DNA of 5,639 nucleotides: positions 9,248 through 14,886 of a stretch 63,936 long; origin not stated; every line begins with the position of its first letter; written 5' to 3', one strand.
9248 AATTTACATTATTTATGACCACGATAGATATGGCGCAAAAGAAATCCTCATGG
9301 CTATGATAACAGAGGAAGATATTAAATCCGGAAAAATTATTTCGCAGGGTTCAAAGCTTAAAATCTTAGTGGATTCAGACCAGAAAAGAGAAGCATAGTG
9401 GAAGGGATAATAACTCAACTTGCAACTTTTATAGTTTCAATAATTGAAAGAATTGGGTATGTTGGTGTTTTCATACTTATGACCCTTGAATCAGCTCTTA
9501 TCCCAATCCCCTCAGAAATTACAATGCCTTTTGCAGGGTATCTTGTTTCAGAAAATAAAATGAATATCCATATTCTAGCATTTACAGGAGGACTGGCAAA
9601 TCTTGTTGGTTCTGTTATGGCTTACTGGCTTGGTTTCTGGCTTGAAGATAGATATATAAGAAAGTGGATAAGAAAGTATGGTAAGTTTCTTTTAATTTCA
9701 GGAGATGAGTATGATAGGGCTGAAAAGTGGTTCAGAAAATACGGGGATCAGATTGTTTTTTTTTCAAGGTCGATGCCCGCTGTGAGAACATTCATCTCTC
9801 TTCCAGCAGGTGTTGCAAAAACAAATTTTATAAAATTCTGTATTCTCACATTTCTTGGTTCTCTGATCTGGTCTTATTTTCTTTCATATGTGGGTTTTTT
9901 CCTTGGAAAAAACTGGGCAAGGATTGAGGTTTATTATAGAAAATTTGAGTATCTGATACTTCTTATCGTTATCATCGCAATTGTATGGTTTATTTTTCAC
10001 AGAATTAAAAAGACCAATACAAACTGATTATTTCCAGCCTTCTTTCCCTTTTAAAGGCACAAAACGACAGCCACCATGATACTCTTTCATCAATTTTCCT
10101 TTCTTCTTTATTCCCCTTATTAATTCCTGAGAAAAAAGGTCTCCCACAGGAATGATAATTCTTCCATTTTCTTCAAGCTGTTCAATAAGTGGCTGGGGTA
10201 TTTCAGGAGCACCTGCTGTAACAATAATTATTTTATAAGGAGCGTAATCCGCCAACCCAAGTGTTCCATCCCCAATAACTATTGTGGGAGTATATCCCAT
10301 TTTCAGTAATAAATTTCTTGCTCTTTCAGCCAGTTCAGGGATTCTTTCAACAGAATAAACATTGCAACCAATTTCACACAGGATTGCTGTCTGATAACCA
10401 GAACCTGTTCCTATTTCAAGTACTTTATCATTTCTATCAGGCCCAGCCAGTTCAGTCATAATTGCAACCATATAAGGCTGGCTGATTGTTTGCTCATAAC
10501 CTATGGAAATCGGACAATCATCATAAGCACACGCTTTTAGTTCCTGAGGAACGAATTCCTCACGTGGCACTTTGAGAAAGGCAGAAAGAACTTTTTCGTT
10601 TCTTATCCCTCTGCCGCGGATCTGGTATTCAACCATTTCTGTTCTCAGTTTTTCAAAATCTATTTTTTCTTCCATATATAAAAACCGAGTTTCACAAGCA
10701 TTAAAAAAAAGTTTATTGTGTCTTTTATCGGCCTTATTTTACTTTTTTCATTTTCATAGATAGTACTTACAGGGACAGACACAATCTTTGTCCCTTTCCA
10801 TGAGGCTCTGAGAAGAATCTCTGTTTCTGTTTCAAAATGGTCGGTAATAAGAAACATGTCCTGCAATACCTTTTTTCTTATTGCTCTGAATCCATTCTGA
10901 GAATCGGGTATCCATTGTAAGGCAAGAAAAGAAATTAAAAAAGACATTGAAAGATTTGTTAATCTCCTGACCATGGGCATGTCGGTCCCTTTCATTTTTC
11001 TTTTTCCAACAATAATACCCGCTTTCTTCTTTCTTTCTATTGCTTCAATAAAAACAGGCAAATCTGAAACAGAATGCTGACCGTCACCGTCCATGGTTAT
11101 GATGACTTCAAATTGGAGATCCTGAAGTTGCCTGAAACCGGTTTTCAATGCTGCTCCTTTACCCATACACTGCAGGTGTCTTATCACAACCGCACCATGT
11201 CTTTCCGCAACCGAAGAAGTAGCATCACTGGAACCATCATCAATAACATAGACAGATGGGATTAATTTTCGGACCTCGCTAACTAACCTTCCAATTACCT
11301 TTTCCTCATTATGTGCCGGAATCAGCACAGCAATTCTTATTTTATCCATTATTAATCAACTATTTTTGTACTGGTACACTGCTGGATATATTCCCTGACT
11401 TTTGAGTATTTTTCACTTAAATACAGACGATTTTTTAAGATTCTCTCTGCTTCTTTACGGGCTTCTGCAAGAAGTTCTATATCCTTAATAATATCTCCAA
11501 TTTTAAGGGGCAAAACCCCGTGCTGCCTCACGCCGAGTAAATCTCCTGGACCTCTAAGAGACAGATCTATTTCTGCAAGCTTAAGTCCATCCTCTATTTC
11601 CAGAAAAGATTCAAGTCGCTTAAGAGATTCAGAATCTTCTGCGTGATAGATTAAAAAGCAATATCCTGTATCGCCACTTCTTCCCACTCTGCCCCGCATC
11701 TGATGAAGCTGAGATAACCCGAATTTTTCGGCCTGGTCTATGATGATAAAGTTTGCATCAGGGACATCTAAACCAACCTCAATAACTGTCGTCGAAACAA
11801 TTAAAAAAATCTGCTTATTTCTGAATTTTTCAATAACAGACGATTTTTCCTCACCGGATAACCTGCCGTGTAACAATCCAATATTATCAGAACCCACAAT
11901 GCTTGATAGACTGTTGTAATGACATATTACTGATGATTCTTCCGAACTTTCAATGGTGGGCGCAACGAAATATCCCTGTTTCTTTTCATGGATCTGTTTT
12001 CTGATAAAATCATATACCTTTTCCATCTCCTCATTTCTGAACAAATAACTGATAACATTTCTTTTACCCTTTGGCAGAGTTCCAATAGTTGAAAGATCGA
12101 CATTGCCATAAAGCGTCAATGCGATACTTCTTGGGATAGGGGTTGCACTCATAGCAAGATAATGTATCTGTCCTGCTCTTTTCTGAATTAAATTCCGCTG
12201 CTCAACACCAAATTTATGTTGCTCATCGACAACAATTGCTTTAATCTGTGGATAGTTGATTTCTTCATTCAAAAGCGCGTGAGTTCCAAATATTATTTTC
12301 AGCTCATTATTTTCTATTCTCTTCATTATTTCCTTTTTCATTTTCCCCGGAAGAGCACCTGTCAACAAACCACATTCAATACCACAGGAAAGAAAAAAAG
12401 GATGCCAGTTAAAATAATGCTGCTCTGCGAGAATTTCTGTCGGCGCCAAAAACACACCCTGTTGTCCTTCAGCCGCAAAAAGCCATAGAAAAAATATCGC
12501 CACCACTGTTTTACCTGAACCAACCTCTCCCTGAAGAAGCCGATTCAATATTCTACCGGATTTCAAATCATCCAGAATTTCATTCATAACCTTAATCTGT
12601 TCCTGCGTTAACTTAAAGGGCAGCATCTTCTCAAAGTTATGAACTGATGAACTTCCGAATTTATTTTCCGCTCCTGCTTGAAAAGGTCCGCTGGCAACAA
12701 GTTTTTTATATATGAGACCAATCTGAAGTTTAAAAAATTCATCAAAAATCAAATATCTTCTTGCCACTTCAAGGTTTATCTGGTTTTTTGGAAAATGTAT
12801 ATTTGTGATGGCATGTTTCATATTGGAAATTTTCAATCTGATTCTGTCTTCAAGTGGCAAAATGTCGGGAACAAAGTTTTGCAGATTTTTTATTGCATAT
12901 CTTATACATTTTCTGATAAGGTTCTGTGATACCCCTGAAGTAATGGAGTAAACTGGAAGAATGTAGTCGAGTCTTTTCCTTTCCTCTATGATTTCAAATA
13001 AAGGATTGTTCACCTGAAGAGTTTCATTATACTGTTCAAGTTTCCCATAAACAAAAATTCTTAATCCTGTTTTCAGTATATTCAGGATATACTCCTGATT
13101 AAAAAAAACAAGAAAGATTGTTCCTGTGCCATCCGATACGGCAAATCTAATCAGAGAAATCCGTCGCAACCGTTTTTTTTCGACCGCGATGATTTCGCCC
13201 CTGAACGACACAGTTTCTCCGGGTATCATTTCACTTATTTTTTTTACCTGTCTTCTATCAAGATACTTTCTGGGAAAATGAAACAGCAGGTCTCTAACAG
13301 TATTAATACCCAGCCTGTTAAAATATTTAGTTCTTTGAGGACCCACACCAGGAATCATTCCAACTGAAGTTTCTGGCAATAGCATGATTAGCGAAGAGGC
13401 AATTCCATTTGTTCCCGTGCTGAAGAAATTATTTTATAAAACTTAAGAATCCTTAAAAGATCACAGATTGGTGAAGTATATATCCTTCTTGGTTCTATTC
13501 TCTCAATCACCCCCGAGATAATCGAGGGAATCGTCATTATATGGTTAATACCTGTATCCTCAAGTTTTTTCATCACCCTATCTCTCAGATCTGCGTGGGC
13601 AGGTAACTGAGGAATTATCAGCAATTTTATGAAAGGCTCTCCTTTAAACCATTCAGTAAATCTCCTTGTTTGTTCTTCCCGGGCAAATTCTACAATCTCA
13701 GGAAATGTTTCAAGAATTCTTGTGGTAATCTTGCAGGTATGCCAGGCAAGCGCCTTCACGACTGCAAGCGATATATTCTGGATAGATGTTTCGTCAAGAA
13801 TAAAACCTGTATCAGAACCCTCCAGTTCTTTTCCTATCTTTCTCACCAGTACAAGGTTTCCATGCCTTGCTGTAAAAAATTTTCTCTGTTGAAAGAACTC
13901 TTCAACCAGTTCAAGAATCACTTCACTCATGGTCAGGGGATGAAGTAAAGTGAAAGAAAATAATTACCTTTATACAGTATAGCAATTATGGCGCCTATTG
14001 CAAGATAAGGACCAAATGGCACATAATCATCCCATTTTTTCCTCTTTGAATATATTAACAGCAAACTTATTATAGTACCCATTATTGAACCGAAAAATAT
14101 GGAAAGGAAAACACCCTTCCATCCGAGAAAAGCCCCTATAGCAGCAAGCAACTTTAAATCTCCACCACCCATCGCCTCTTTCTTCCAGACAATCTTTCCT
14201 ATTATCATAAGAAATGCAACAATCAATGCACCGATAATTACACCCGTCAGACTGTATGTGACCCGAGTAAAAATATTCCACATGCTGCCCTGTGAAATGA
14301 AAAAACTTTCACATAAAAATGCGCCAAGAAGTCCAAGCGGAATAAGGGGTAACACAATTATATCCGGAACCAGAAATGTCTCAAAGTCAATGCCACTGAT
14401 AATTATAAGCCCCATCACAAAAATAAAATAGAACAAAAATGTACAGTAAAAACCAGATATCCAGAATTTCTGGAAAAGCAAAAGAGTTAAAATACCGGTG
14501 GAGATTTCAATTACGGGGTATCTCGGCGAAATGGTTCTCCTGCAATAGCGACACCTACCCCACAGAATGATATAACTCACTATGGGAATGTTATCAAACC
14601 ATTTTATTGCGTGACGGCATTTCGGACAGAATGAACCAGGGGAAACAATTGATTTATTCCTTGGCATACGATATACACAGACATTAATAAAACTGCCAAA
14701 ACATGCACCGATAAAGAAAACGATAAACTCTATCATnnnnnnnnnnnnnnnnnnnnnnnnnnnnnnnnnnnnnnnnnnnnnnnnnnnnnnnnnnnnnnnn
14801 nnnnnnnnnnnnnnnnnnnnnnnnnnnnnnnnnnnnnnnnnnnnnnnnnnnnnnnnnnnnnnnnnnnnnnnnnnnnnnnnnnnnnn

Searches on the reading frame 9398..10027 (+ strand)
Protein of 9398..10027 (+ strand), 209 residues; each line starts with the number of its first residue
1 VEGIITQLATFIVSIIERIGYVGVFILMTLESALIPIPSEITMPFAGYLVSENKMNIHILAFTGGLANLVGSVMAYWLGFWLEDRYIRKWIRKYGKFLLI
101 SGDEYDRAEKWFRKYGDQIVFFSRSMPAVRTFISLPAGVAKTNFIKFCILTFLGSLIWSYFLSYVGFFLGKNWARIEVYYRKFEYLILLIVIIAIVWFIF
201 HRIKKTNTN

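Call 48: search_protein_families(library=pfam, proteins=[window:9398-10027:+], max_evalue=0.000001)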
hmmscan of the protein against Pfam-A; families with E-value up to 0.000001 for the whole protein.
window:9398-10027:+ (209 aa): 1 family
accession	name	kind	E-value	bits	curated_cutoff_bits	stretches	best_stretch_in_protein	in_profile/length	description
PF09335.16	VTT_dom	-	7e-19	68.9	33.9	1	37-166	1-121/123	VTT domain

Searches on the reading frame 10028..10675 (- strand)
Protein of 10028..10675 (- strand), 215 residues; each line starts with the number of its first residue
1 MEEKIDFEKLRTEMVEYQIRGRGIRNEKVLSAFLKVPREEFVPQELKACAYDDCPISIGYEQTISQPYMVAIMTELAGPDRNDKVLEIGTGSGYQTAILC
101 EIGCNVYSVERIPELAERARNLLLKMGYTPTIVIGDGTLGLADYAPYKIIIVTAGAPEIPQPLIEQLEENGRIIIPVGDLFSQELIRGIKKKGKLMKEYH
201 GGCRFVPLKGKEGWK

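Call 48: search_protein_families(library=pfam, proteins=[window:10028-10675:-], max_evalue=0.000001)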
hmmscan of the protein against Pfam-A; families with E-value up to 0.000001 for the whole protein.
window:10028-10675:- (215 aa): 1 family
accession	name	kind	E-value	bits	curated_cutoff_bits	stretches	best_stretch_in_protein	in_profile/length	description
PF01135.25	PCMT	-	1.1e-59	202.2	20.3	1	12-212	4-209/210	Protein-L-isoaspartate(D-aspartate) O-methyltransferase (PCMT)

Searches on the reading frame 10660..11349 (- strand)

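Call 48: search_protein_families(library=pfam, proteins=[window:10660-11349:-], max_evalue=0.000001)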
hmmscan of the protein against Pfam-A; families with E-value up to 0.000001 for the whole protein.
window:10660-11349:- (229 aa): 1 family
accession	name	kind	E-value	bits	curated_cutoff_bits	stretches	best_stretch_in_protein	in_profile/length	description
PF00535.33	Glycos_transf_2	-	1.5e-22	80.8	23.3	1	8-166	2-168/168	Glycosyl transferase family 2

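Call 52: search_protein_families(library=pfam, proteins=[window:10660-11349:-], max_evalue=0.01)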
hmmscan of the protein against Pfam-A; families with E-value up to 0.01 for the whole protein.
window:10660-11349:- (229 aa): 3 families
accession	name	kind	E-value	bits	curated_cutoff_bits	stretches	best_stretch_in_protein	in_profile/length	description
PF00535.33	Glycos_transf_2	-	1.5e-22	80.8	23.3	1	8-166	2-168/168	Glycosyl transferase family 2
PF13641.12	Glyco_tranf_2_3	-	2.1e-06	28.4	27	1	6-203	3-215/230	Glycosyltransferase like family 2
PF13704.12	Glyco_tranf_2_4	-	0.00083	20.3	27.5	1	13-76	1-63/98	Glycosyl transferase family 2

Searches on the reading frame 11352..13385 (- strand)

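Call 48: search_protein_families(library=pfam, proteins=[window:11352-13385:-], max_evalue=0.000001)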
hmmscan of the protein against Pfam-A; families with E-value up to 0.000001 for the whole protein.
window:11352-13385:- (677 aa): 6 families
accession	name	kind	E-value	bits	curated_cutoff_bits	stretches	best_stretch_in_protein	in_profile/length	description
PF17191.10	RecG_wedge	-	2.6e-38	131.6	23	1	11-166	5-160/162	RecG wedge domain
PF00271.37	Helicase_C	-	1.1e-22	80.8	23.5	1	455-571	4-110/110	Helicase conserved C-terminal domain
PF00270.35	DEAD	-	1.1e-21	77.8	26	1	261-421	2-164/167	DEAD/DEAH box helicase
PF04851.21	ResIII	-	4.9e-16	59.5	22.5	1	257-416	2-162/164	Type III restriction enzyme, res subunit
PF19833.4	RecG_dom3_C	-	1.2e-12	48.1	26.8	1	598-653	2-58/87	ATP-dependent DNA helicase RecG, domain 3, C-terminal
PF01336.31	tRNA_anti-codon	-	1.7e-07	31.5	27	1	59-132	1-74/75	OB-fold nucleic acid binding domain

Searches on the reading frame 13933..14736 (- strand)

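Call 48: search_protein_families(library=pfam, proteins=[window:13933-14736:-], max_evalue=0.000001)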
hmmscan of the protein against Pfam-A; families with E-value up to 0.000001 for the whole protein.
window:13933-14736:- (267 aa): 2 families
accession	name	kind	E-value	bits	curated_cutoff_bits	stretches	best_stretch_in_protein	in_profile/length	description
PF06750.18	A24_N_bact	-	7.6e-34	116.1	23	1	9-91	2-84/84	Bacterial Peptidase A24 N-terminal domain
PF01478.23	Peptidase_A24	-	1.6e-18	67.5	26.5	1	105-225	2-104/104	Type IV leader peptidase family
